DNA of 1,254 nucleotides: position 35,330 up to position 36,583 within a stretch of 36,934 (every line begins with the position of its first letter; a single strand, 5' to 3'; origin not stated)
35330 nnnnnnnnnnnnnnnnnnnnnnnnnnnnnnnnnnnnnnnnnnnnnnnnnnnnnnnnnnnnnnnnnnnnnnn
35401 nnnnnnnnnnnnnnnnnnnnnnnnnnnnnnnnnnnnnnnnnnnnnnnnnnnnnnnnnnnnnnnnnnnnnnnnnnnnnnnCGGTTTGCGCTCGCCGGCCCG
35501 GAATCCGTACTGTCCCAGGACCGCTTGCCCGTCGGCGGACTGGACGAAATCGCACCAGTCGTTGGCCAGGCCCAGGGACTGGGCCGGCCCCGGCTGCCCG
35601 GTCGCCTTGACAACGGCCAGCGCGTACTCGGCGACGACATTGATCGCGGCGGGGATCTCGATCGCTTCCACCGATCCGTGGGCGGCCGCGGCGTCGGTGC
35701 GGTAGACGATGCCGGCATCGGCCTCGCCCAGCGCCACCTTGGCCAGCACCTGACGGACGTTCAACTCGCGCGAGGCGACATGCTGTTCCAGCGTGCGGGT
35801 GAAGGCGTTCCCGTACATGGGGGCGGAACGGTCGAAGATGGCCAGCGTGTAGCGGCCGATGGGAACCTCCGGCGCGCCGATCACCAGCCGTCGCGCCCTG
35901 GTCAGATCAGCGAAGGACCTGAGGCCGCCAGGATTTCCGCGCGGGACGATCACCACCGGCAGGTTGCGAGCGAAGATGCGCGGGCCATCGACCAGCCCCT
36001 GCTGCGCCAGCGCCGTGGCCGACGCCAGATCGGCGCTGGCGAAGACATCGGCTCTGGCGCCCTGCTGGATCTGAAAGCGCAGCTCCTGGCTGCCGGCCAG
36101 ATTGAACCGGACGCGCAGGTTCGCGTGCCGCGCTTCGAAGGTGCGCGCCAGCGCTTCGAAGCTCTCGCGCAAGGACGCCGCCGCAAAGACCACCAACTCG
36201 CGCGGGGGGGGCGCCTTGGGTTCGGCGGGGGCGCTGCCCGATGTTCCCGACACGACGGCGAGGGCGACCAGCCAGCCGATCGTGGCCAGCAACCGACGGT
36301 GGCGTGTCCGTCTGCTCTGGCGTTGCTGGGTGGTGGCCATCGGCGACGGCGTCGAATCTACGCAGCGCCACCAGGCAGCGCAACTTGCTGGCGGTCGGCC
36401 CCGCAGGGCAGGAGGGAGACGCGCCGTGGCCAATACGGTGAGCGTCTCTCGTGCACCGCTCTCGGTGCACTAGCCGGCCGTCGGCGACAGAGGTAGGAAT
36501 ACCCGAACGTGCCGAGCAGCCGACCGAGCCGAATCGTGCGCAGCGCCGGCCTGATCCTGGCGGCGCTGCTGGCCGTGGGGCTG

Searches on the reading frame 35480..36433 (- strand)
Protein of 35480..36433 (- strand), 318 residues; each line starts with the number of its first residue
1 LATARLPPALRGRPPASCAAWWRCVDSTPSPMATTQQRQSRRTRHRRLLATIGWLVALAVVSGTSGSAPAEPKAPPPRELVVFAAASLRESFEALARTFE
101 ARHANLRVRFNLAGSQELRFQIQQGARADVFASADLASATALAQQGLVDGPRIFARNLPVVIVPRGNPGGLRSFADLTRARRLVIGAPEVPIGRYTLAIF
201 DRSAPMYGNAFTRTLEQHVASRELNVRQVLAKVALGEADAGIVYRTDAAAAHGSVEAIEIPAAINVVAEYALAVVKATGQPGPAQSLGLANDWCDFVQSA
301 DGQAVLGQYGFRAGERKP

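Call 76: search_protein_families(library=pfam, proteins=[window:35480-36433:-], max_evalue=0.001)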
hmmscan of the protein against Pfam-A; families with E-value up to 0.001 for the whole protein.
window:35480-36433:- (318 aa): 2 families
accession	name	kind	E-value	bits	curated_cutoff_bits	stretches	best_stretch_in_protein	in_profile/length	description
PF13531.11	SBP_bac_11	-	2.8e-45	155.3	25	1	80-312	1-227/227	Bacterial extracellular solute-binding protein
PF01547.30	SBP_bac_1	-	2.1e-15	58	26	1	85-304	1-307/307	Bacterial extracellular solute-binding protein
